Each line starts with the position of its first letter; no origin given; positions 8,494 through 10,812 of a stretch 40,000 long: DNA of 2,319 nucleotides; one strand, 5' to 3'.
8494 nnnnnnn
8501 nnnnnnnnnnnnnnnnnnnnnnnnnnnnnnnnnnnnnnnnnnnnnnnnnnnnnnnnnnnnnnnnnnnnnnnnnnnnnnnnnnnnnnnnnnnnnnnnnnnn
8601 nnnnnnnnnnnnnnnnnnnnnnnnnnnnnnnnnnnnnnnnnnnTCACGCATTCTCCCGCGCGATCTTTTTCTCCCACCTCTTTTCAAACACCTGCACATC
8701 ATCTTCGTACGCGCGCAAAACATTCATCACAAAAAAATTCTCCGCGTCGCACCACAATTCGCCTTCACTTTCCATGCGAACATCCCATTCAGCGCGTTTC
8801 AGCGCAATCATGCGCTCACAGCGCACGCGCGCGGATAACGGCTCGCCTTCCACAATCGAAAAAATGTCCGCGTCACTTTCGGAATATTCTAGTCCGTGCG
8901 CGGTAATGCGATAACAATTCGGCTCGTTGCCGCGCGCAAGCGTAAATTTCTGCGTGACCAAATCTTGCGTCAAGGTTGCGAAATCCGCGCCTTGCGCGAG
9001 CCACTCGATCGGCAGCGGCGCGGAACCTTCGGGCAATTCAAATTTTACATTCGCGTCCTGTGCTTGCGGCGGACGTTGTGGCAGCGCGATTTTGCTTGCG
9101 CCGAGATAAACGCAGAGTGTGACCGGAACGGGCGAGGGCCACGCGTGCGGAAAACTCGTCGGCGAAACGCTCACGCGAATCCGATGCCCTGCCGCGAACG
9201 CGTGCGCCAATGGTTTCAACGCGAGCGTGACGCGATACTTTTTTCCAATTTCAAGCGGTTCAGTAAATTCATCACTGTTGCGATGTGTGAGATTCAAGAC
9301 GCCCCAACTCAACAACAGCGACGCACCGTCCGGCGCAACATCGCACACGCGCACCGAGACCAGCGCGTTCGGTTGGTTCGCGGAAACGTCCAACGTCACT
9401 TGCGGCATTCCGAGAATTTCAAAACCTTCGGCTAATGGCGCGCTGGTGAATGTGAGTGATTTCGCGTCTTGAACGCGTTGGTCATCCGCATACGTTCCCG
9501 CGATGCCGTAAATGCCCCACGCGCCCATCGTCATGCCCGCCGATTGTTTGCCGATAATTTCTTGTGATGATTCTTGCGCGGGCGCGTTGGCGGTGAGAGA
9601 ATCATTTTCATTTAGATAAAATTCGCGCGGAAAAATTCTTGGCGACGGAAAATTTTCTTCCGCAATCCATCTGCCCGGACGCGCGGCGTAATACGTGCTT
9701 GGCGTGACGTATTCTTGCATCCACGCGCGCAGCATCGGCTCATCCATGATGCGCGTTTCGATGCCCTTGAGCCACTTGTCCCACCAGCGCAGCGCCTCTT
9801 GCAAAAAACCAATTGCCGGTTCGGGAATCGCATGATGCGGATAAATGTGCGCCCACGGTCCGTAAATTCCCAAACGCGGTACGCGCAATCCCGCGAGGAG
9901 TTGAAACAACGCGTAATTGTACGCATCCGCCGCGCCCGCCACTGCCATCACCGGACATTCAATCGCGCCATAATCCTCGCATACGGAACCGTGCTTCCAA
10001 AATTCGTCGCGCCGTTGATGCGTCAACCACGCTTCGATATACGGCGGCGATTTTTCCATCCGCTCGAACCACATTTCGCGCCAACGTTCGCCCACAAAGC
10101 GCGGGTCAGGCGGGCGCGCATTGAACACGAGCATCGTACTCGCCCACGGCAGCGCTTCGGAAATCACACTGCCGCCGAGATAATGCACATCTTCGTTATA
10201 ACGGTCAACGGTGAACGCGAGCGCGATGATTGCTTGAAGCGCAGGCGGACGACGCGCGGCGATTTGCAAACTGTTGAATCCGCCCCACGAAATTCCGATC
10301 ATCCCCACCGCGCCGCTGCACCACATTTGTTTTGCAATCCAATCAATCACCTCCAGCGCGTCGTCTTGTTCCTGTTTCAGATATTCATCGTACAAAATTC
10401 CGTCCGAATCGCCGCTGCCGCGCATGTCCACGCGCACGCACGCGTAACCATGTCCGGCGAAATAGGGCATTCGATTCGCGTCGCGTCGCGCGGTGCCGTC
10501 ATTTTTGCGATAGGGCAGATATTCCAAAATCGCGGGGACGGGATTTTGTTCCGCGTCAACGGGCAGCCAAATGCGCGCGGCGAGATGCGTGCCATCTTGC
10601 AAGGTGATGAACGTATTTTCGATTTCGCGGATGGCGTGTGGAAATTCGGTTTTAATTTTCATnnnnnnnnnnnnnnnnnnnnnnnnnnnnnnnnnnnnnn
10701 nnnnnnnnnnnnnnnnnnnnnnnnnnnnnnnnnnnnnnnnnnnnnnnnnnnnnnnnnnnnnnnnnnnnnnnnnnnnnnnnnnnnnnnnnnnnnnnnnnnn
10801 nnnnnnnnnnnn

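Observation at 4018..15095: Three paralogous attI-like junction modules, only one with an integrase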

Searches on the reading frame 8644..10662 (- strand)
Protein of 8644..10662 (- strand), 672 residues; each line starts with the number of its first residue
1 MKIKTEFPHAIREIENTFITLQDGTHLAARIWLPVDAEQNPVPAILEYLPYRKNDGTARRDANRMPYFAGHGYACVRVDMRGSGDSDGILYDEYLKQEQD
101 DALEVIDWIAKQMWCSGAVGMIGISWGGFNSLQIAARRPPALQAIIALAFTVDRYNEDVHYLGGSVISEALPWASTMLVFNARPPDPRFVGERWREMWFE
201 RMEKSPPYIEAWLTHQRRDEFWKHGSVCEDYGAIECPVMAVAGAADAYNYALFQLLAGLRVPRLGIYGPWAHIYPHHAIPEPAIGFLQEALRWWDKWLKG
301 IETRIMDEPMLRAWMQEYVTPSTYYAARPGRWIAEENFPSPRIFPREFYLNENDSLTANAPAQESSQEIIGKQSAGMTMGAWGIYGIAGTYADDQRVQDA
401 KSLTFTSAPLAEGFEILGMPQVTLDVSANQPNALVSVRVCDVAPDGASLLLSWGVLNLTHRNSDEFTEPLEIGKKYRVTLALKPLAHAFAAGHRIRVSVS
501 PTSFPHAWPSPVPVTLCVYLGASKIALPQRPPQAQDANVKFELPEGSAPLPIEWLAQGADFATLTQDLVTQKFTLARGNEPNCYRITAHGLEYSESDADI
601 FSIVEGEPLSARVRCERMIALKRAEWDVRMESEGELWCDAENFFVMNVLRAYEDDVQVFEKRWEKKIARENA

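Call 7: search_protein_families(library=pfam, proteins=[window:8644-10662:-], max_evalue=0.01)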
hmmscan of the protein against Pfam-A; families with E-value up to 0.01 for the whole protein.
window:8644-10662:- (672 aa): 7 families
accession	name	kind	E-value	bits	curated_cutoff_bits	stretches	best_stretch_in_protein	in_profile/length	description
PF02129.25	Peptidase_S15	-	7.9e-67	226.1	23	1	23-274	1-262/262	X-Pro dipeptidyl-peptidase (S15 family)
PF08530.16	PepX_C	-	9.5e-41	140.5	22.5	1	305-523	3-200/217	X-Pro dipeptidyl-peptidase C-terminal non-catalytic domain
PF00561.26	Abhydrolase_1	-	2e-10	41.2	25.8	1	65-150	20-102/245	alpha/beta hydrolase fold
PF12146.15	Hydrolase_4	-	1.2e-08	35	27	1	65-152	24-111/239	Serine aminopeptidase, S33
PF00326.27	Peptidase_S9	-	1.9e-08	34.5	22.6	1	63-156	5-103/213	Prolyl oligopeptidase family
PF12697.13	Abhydrolase_6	-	3.1e-06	28.5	26.3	1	64-257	19-187/217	Alpha/beta hydrolase family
PF05448.18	AXE1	-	0.00017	20.9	21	1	23-88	65-122/321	Acetyl xylan esterase (AXE1)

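Call 10: search_protein_families(library=ncbifam, proteins=[window:8644-10662:-], max_evalue=0.001)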
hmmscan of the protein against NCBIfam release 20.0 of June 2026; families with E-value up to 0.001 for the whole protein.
window:8644-10662:- (672 aa): 9 families
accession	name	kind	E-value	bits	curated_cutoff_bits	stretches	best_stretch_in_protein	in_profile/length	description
TIGR00976.1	CocE_NonD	subfamily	5.9e-73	246.7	66.3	1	22-509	4-511/550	CocE/NonD family hydrolase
NF003780.0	PRK05371.1-1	subfamily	1.4e-27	96.4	642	1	54-528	120-581/594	Xaa-Pro dipeptidyl-peptidase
NF003781.0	PRK05371.1-2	equivalog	3.1e-09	35.7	881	0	332-443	572-683/805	Xaa-Pro dipeptidyl-peptidase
NF003782.0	PRK05371.1-3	subfamily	9.3e-09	34.2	711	0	66-156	196-298/648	Xaa-Pro dipeptidyl-peptidase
NF047920.1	lactonase_UilS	equivalog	5.2e-06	26.4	400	1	68-150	48-131/285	UilS family quorum-quenching N-acyl-homoserine lactonase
TIGR02427.1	protocat_pcaD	equivalog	2.7e-05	23.7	255.85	1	72-147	39-109/251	3-oxoadipate enol-lactonase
TIGR03101.1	hydr2_PEP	hypoth_equivalog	5.4e-05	22.8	202.75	1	59-137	42-119/266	hydrolase 2, exosortase A system-associated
NF051487.1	bifunc_PcaCD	exception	6.8e-05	22.1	430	1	73-159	199-279/413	bifunctional 4-carboxymuconolactone decarboxylase/3-oxoadipate enol-lactonase PcaCD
NF051488.1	bifunc_PcaDC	exception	0.00046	19.4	390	0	73-149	39-110/375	bifunctional 3-oxoadipate enol-lactonase/4-carboxymuconolactone decarboxylase PcaDC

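Call 39: find_encoding_contigs(protein=window:8647-10662:-, flank=6000, max_places=10)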
Protein window:8647-10662:- (672 aa): 2 contigs read that carry it; 2 places shown.
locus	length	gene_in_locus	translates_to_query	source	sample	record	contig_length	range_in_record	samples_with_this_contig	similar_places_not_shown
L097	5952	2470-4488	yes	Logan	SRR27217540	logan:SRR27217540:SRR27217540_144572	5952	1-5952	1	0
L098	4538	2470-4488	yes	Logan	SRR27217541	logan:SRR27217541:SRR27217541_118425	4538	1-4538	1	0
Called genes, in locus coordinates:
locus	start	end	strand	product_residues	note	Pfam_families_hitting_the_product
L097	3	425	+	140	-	?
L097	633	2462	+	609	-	PF14262:Cthe_2159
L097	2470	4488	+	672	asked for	PF02129:Peptidase_S15, PF00326:Peptidase_S9, PF00561:Abhydrolase_1, PF12146:Hydrolase_4, PF08530:PepX_C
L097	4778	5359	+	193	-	PF01872:RibD_C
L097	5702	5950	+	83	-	?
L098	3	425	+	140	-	?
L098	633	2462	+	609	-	PF14262:Cthe_2159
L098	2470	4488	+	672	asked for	PF02129:Peptidase_S15, PF00326:Peptidase_S9, PF00561:Abhydrolase_1, PF12146:Hydrolase_4, PF08530:PepX_C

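Call 57: find_homologous_proteins(query=window:8647-10662:-, max_evalue=1e-80)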
Query window:8647-10662:- (672 aa): 7994 proteins with E <= 1e-80 among 8000 candidates; the best 120 are listed.
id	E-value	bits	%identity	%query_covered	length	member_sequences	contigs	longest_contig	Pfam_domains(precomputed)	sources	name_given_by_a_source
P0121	0.0e+0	1582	100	100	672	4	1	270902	PF02129.25,PF00326.28,PF08530.17,PF00561.27,PF12146.16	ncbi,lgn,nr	ncbi:MAG: CocE/NonD family hydrolase [Chloroflexota bacterium]|nr:MAG: CocE/NonD family hydrolase [C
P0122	0.0e+0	1206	77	100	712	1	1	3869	PF02129.25,PF00326.28,PF05448.19,PF08530.17,PF00561.27,PF12146.16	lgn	-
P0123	0.0e+0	1192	74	100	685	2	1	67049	PF02129.25,PF00326.28,PF08530.17,PF12697.14,PF00561.27,PF12146.16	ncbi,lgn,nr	ncbi:MAG: CocE/NonD family hydrolase [Anaerolineae bacterium]|nr:CocE/NonD family hydrolase [Anaerol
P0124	0.0e+0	1180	74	100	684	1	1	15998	PF02129.25,PF00326.28,PF08530.17,PF00561.27,PF12146.16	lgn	-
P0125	9.8e-296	1001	64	100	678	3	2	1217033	PF02129.25,PF00326.28,PF08530.17,PF00561.27,PF12146.16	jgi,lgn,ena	-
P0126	2.4e-295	1000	65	100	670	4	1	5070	PF02129.25,PF00326.28,PF08530.17,PF12697.14,PF00561.27,PF12146.16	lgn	-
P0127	8.8e-295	998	63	100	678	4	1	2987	PF02129.25,PF00326.28,PF08530.17,PF00561.27,PF12146.16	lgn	-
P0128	1.1e-289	981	63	100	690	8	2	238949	PF02129.25,PF00326.28,PF08530.17,PF12697.14,PF00561.27,PF12146.16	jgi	-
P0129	2.8e-286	970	63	100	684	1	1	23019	PF02129.25,PF00326.28,PF08530.17,PF00561.27,PF12146.16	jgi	jgi:hypothetical protein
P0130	3.6e-270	916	61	100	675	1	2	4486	PF02129.25,PF08530.17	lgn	-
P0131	1.4e-266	904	59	100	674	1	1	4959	PF02129.25,PF08530.17,PF00561.27,PF12146.16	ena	-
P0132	1.7e-262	891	59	100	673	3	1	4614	PF02129.25,PF08530.17,PF00561.27,PF12146.16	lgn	-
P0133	4.3e-262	890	59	100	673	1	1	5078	PF02129.25,PF00326.28,PF08530.17,PF00561.27,PF12146.16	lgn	-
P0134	6.4e-262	889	58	100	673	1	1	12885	PF02129.25,PF00326.28,PF05448.19,PF08530.17,PF12697.14,PF00561.27,PF12146.16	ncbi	-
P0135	2.7e-260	884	58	100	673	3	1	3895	PF02129.25,PF00326.28,PF08530.17,PF12697.14,PF00561.27,PF12146.16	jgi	jgi:uncharacterized protein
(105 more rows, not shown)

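Call 58: find_encoding_contigs(protein=P0123, flank=10000, max_places=2)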
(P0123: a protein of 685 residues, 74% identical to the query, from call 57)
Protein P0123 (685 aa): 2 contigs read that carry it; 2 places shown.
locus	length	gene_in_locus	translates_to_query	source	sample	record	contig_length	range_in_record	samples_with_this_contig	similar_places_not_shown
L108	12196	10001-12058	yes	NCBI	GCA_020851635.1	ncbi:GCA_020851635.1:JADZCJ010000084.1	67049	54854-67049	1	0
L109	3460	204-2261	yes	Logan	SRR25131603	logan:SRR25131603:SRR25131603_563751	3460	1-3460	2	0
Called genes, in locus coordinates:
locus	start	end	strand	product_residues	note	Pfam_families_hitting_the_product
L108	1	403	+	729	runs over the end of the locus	-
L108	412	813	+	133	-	PF13279:4HBT_2, PF03061:4HBT, PF22636:FlK (faint)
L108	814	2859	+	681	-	PF03816:LytR_cpsA_psr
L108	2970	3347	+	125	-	PF06803:DUF1232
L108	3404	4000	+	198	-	PF13411:MerR_1 (faint)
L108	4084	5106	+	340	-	PF03447:NAD_binding_3 (faint), PF00742:Homoserine_dh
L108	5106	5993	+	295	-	PF22000:DUF6929, PF21851:DUF6910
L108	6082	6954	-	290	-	PF03602:Cons_hypoth95 (weak), PF08241:Methyltransf_11 (weak), PF13649:Methyltransf_25 (weak)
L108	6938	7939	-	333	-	PF22564:HAAS (faint)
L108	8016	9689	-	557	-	PF01225:Mur_ligase, PF08245:Mur_ligase_M, PF02875:Mur_ligase_C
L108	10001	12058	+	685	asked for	PF02129:Peptidase_S15, PF00326:Peptidase_S9 (weak), PF00561:Abhydrolase_1, PF12146:Hydrolase_4, PF12697:Abhydrolase_6 (weak), PF08530:PepX_C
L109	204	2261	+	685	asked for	PF02129:Peptidase_S15, PF00326:Peptidase_S9 (weak), PF00561:Abhydrolase_1, PF12146:Hydrolase_4, PF12697:Abhydrolase_6 (weak), PF08530:PepX_C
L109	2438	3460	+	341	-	?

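Call 59: find_encoding_contigs(protein=P0124, flank=10000, max_places=2)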
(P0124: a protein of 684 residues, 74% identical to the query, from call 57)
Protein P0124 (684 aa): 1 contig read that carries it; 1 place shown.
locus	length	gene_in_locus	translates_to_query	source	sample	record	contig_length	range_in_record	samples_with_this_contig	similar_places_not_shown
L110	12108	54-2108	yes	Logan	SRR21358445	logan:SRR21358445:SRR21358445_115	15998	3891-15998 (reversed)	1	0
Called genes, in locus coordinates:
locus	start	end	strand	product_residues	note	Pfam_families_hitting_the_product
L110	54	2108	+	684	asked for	PF02129:Peptidase_S15, PF00326:Peptidase_S9 (weak), PF00561:Abhydrolase_1, PF12146:Hydrolase_4 (weak), PF08530:PepX_C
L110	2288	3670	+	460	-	PF04055:Radical_SAM, PF12544:LAM_C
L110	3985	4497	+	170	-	PF12867:DinB_2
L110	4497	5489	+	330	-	-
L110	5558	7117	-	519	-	PF00361:Proton_antipo_M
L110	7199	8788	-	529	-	PF00361:Proton_antipo_M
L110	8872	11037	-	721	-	PF00662:Proton_antipo_N, PF00361:Proton_antipo_M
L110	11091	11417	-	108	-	PF00420:Oxidored_q2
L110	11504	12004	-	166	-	PF00499:Oxidored_q3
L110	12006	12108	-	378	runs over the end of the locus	PF00146:NADHdh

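Call 73: find_encoding_contigs(protein=P0122, flank=5000, max_places=3)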
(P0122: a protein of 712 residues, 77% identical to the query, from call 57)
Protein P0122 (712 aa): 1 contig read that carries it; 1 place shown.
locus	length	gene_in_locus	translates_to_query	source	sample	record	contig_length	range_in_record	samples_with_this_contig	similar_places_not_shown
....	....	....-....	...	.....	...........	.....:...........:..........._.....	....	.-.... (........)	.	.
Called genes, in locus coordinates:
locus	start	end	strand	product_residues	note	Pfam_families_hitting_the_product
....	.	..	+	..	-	?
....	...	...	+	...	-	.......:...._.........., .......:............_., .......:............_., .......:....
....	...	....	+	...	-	-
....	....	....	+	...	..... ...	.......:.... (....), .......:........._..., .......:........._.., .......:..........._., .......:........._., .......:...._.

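Call 88: find_encoding_contigs(protein=P0248, flank=8000, max_places=3)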
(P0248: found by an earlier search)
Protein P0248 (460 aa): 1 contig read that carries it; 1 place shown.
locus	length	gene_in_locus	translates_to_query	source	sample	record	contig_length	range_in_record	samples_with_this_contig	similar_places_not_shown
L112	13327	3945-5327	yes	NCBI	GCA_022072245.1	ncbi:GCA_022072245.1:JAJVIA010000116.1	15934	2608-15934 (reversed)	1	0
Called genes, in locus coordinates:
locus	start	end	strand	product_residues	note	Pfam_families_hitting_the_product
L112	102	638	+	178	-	PF13614:AAA_31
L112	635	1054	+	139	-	-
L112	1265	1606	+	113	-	-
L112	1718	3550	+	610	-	PF14262:Cthe_2159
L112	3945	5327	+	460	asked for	PF04055:Radical_SAM, PF12544:LAM_C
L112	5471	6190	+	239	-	PF07099:DUF1361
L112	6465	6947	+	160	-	PF00293:NUDIX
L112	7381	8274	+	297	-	PF02517:Rce1-like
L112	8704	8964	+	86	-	PF10387:DUF2442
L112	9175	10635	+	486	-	PF01381:HTH_3 (weak), PF12844:HTH_19 (weak), PF00145:DNA_methylase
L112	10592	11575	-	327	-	-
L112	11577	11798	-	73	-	PF13560:HTH_31, PF12844:HTH_19, PF13443:HTH_26, PF01381:HTH_3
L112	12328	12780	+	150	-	-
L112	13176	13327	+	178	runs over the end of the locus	-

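Call 92: find_encoding_contigs(protein=P0253, flank=10000, max_places=2)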
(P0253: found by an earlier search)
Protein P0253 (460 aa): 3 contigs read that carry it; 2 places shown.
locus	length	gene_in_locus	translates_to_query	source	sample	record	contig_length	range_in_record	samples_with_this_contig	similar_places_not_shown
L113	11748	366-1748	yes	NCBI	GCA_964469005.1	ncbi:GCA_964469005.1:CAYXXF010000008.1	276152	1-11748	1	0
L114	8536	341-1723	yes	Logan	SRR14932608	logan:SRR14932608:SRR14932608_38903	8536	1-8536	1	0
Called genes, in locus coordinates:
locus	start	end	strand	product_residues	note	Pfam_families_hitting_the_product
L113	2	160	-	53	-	?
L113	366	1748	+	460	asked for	PF04055:Radical_SAM, PF12544:LAM_C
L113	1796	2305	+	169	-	PF12867:DinB_2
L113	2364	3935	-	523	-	PF00361:Proton_antipo_M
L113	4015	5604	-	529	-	PF00361:Proton_antipo_M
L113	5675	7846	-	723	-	PF00662:Proton_antipo_N, PF00361:Proton_antipo_M, PF01010:Proton_antipo_C (weak)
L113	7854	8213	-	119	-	PF00420:Oxidored_q2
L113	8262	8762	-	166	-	PF00499:Oxidored_q3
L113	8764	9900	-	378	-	PF00146:NADHdh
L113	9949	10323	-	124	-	PF00507:Oxidored_q4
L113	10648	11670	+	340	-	PF02388:FemAB, PF13480:Acetyltransf_6, PF02388:FemAB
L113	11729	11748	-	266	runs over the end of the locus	PF00106:adh_short, PF08659:KR, PF13561:adh_short_C2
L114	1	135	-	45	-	?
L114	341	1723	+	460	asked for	PF04055:Radical_SAM, PF12544:LAM_C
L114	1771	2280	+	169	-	PF12867:DinB_2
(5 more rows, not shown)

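Call 93: find_encoding_contigs(protein=P0245, flank=10000, max_places=2)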
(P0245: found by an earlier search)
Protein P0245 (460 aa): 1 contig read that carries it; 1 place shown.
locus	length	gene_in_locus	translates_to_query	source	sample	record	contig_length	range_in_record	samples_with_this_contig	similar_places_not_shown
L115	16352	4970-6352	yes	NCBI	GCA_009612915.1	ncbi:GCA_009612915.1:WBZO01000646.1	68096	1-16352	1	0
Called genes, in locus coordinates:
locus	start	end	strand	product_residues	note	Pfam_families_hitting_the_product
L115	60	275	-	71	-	-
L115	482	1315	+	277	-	PF01170:UPF0020 (faint), PF01555:N6_N4_Mtase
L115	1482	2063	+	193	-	-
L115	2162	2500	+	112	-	PF04993:TfoX_N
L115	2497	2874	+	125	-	PF00903:Glyoxalase, PF12681:Glyoxalase_2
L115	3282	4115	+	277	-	PF13938:DUF4213, PF04016:DUF364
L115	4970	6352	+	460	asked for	PF04055:Radical_SAM, PF12544:LAM_C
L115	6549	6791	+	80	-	PF04014:MazE_antitoxin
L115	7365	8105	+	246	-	PF00753:Lactamase_B, PF12706:Lactamase_B_2 (faint)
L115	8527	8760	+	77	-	-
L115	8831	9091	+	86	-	-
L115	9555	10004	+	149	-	PF00190:Cupin_1, PF01050:MannoseP_isomer (weak), PF02311:AraC_binding, PF05899:Cupin_3, PF07883:Cupin_2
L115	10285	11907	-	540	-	PF00361:Proton_antipo_M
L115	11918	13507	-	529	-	PF00361:Proton_antipo_M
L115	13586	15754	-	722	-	PF00662:Proton_antipo_N, PF00361:Proton_antipo_M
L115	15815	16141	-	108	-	PF00420:Oxidored_q2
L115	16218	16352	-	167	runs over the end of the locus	PF00499:Oxidored_q3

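Call 99: search_protein_families(library=pfam, proteins=[L112:635-1054:+, L112:102-638:+, L115:6549-6791:+, L115:3282-4115:+, L112:12328-12780:+], max_evalue=0.01)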
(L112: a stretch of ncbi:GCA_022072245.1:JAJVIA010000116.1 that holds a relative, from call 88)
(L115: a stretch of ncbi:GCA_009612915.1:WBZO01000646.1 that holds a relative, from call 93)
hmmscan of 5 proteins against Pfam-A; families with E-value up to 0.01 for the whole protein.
L112:635-1054:+ (139 aa): 0 families

L112:102-638:+ (178 aa): 1 family
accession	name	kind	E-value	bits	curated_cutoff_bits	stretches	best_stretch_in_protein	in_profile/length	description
PF13614.12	AAA_31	-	3.1e-16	60.3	27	1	10-76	107-172/177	AAA domain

L115:6549-6791:+ (80 aa): 1 family
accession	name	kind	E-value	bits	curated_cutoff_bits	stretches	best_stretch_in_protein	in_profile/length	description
PF04014.23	MazE_antitoxin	-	1e-08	35.4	24.7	1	5-48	1-45/48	Antidote-toxin recognition MazE, bacterial antitoxin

L115:3282-4115:+ (277 aa): 2 families
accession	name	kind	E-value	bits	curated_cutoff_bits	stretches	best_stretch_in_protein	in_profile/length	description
PF04016.18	DUF364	-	8e-27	94.1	23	1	127-259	8-141/147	Putative heavy-metal chelation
PF13938.11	DUF4213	-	5.4e-08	33.4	23.5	1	40-104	22-75/75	Putative heavy-metal chelation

L112:12328-12780:+ (150 aa): 0 families
